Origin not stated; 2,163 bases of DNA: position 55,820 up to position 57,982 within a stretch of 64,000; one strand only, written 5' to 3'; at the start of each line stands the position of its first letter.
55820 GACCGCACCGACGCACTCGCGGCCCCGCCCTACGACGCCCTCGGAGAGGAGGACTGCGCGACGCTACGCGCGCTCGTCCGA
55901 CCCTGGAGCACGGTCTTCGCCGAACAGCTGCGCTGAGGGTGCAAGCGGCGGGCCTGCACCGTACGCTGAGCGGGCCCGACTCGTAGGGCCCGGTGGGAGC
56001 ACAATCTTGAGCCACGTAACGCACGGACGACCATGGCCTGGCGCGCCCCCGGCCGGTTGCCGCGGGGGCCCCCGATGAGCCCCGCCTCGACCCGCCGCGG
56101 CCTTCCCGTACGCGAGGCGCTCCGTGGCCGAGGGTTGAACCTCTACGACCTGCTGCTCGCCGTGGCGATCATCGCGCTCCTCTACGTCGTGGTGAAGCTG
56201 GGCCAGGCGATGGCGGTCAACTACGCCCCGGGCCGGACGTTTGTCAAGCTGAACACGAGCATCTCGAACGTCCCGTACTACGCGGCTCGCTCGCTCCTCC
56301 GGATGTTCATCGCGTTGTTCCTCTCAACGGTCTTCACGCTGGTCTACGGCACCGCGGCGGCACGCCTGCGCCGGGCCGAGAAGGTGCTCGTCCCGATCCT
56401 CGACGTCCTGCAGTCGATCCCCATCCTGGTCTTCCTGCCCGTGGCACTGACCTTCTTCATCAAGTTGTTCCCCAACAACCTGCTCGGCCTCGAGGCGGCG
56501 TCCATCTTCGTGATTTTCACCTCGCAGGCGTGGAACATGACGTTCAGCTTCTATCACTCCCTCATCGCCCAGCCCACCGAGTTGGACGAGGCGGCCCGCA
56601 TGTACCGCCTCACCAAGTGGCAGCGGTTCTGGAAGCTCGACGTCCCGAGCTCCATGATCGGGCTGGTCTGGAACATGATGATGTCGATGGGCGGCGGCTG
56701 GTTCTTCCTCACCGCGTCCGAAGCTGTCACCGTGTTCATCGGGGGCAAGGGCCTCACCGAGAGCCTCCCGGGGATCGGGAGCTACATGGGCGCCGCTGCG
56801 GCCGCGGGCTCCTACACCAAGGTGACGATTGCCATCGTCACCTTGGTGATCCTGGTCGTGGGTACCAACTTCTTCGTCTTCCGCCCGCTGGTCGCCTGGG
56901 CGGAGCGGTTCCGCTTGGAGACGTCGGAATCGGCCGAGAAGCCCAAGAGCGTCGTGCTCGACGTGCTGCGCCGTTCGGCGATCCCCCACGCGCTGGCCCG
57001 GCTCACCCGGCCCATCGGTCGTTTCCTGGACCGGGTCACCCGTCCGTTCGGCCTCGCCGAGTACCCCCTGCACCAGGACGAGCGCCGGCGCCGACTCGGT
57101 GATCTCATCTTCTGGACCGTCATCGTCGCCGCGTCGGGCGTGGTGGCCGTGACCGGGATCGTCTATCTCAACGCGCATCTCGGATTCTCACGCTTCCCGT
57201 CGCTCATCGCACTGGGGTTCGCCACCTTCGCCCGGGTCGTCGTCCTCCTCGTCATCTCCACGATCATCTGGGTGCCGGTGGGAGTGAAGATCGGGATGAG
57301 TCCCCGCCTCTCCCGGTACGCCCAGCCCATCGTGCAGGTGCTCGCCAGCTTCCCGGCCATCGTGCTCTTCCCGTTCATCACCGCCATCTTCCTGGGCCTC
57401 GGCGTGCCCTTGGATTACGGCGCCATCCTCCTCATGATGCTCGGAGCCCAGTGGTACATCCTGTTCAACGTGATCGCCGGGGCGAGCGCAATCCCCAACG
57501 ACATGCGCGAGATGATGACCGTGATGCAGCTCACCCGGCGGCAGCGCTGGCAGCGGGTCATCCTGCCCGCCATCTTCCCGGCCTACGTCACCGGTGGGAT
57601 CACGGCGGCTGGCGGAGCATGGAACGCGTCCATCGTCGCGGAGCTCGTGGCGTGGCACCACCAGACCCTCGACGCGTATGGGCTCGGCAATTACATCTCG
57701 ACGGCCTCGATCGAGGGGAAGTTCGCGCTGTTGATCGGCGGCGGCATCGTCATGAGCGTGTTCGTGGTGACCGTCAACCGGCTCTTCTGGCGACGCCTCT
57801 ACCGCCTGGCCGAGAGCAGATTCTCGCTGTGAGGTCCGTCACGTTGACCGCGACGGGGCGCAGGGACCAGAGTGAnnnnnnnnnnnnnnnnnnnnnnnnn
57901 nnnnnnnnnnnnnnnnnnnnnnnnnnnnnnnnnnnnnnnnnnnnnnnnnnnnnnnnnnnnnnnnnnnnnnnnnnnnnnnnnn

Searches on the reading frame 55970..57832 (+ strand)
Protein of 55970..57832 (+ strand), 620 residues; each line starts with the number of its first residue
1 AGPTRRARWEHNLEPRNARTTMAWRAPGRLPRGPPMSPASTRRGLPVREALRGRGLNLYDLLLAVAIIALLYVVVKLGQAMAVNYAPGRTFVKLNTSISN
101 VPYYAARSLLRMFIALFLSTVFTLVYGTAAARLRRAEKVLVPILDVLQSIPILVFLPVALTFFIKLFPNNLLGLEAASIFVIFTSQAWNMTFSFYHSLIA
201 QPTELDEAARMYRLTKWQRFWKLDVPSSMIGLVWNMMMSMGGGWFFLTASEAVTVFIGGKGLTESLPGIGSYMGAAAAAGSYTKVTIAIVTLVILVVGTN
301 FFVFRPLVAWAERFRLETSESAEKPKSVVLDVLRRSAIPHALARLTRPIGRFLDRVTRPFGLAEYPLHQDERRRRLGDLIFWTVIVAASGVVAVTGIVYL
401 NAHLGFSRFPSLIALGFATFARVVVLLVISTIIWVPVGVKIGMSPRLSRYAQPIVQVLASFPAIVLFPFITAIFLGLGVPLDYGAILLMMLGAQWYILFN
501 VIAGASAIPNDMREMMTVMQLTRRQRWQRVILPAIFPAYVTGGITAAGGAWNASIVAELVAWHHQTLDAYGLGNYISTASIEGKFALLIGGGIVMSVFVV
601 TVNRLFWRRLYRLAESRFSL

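Call 16: search_protein_families(library=pfam, proteins=[window:55970-57832:+], max_evalue=0.0001)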
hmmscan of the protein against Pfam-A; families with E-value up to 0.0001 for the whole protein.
window:55970-57832:+ (620 aa): 1 family
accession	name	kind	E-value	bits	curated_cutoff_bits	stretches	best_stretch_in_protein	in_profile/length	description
PF00528.27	BPD_transp_1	-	8.1e-31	107.6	26.4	2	436-604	3-169/184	Binding-protein-dependent transport system inner membrane component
